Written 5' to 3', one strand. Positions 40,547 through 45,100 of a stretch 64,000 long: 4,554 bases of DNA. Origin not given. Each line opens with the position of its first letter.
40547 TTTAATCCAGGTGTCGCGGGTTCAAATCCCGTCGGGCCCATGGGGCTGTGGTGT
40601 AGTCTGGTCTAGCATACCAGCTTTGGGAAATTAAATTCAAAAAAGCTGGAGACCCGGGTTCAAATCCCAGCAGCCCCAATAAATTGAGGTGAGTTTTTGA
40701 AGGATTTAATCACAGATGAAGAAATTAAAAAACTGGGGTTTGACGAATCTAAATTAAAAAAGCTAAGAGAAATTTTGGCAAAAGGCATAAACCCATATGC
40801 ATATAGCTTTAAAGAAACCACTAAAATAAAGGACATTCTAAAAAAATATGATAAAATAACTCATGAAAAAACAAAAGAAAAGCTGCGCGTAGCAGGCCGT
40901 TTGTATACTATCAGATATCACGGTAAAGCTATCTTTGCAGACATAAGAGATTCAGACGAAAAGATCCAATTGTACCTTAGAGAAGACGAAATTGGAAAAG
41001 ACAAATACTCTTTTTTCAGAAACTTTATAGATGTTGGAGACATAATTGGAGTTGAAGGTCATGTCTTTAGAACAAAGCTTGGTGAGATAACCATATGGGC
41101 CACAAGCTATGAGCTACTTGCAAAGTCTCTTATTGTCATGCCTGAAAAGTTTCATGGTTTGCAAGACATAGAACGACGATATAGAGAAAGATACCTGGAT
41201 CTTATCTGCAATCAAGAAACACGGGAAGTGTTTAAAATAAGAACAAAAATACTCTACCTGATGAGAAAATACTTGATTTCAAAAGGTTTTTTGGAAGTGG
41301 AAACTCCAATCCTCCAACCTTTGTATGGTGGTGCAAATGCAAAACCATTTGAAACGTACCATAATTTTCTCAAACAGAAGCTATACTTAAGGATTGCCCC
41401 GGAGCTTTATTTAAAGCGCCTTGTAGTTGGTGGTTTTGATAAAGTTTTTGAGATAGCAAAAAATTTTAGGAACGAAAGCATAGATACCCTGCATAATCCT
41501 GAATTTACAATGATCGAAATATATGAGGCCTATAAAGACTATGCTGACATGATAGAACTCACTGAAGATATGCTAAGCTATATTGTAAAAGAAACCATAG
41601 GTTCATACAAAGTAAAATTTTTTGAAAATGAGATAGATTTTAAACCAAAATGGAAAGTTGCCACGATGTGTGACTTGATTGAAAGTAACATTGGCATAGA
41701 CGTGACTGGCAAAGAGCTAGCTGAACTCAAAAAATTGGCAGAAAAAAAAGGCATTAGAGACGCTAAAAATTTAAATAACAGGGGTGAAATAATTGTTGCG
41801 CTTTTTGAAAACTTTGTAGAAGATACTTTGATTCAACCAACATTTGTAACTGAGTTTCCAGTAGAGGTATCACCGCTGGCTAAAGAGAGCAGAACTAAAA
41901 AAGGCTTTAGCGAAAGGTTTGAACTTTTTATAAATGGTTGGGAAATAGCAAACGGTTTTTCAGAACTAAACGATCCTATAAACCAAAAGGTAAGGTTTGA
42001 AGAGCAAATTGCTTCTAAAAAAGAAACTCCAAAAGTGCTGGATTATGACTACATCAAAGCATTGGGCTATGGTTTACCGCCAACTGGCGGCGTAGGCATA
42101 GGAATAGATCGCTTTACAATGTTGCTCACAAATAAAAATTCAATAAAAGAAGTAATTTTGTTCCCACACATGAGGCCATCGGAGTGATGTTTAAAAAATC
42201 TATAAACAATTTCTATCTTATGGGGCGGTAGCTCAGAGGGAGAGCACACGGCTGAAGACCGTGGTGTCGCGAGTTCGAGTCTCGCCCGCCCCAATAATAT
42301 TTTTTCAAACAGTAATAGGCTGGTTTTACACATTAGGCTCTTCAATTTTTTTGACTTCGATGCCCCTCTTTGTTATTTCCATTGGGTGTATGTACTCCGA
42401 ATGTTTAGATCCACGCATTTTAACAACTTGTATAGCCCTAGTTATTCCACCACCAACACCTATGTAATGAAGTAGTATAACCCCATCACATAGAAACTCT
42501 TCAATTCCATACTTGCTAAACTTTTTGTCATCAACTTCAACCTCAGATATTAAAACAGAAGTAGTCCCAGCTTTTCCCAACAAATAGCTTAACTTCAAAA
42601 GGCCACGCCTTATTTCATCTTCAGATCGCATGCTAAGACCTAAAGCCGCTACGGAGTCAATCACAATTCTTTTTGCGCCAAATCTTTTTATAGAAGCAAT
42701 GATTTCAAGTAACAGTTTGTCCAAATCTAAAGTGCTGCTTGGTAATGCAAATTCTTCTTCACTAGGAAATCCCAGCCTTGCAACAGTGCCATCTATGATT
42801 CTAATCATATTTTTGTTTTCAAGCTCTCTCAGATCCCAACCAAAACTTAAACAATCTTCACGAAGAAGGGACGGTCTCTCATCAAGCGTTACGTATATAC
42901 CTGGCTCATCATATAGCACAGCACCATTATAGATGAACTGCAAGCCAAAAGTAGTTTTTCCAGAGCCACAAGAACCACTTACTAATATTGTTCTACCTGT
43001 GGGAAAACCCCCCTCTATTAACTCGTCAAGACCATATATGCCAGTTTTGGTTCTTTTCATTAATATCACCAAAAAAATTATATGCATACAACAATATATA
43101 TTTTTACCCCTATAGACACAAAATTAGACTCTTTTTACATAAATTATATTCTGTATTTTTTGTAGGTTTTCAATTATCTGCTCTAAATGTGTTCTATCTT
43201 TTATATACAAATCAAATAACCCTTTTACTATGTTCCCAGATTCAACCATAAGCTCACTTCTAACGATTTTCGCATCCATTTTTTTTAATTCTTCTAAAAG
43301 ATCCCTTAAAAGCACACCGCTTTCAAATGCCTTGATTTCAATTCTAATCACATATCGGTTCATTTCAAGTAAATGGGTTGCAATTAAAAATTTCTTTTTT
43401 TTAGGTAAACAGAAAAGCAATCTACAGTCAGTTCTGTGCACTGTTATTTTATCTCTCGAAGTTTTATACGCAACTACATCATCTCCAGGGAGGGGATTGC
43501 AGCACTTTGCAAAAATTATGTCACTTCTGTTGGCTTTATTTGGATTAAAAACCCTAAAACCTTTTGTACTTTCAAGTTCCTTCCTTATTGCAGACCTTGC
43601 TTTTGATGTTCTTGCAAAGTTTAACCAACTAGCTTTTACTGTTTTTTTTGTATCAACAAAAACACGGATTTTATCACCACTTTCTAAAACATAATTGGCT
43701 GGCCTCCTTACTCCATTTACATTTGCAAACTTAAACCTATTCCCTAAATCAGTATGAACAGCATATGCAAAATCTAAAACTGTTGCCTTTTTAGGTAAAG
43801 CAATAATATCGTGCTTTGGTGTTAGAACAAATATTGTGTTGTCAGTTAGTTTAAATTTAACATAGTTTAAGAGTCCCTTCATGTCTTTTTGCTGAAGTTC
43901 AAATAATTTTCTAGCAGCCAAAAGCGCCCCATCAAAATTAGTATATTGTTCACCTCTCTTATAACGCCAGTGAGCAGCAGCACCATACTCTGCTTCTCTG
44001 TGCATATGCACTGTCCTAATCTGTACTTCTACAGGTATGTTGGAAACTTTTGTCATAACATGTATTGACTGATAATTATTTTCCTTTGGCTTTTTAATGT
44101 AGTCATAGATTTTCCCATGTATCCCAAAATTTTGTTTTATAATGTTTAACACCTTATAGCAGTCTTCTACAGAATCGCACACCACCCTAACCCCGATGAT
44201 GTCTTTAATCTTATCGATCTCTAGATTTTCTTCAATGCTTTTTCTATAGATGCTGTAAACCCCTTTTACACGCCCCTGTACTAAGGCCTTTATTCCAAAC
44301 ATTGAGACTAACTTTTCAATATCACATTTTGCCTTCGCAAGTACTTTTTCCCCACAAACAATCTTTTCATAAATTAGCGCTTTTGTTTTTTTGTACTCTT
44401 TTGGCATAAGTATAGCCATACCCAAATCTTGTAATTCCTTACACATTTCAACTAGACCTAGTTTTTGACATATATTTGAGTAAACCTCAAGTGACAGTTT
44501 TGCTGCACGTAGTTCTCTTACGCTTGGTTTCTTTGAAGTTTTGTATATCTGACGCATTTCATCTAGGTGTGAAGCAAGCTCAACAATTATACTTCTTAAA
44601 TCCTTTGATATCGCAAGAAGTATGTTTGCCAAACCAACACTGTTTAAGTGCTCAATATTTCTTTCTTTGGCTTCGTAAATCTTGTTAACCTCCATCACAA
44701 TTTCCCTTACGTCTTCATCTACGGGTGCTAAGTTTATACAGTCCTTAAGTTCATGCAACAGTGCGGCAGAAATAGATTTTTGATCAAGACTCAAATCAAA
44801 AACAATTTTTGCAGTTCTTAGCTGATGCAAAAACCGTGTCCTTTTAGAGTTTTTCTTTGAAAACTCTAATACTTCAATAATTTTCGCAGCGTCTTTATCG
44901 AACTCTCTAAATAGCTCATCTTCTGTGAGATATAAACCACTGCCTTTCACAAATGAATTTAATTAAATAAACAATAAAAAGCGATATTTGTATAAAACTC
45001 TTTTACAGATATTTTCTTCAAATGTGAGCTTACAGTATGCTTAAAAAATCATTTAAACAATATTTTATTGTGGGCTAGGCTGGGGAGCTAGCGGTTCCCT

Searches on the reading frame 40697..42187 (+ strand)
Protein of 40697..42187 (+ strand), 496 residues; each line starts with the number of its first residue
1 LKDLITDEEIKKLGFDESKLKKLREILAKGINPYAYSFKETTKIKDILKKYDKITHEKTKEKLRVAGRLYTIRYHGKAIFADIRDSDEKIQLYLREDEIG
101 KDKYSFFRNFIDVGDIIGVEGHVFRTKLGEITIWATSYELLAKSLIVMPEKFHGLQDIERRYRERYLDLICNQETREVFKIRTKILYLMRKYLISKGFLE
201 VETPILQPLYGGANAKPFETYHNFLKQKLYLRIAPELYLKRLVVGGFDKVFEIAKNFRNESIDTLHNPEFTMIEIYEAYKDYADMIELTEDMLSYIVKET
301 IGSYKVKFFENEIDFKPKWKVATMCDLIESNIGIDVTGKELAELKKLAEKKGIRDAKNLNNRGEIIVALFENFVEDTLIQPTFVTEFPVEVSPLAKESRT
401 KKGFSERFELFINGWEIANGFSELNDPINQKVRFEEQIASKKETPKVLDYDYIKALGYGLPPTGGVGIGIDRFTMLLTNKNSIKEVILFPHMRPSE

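Call 41: search_protein_families(library=pfam, proteins=[window:40697-42187:+], max_evalue=0.00001)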
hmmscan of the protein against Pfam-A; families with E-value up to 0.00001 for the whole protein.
window:40697-42187:+ (496 aa): 2 families
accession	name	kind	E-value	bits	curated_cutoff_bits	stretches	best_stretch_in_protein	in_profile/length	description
PF00152.25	tRNA-synt_2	-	1.6e-93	313.6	25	1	158-492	2-307/308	tRNA synthetases class II (D, K and N)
PF01336.31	tRNA_anti-codon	-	3.7e-14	52.9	27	1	64-141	2-75/75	OB-fold nucleic acid binding domain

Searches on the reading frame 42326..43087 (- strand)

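Call 41: search_protein_families(library=pfam, proteins=[window:42326-43087:-], max_evalue=0.00001)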
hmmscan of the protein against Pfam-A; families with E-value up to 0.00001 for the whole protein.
window:42326-43087:- (253 aa): 2 families
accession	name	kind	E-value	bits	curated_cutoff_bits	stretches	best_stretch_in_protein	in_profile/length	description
PF06745.19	ATPase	-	1.1e-73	247.9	26.6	1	14-249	2-230/231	KaiC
PF07088.17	GvpD_P-loop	-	3.7e-06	27.4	24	1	30-207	9-173/189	GvpD gas vesicle protein, P-loop domain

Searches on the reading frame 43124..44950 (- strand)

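Call 41: search_protein_families(library=pfam, proteins=[window:43124-44950:-], max_evalue=0.00001)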
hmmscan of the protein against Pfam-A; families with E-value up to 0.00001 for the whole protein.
window:43124-44950:- (608 aa): 4 families
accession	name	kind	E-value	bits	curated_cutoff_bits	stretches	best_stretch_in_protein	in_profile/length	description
PF04607.23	RelA_SpoT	-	2.6e-35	121.6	27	1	226-334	1-112/113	Region found in RelA / SpoT proteins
PF02824.27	TGS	-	7.2e-18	64.8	22.2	1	373-431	1-59/60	TGS domain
PF13328.12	HD_4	-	2.2e-15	57.1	27.2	1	32-166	13-155/156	HD domain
PF13291.12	ACT_4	-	1.1e-11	45.7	27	1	531-607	3-80/80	ACT domain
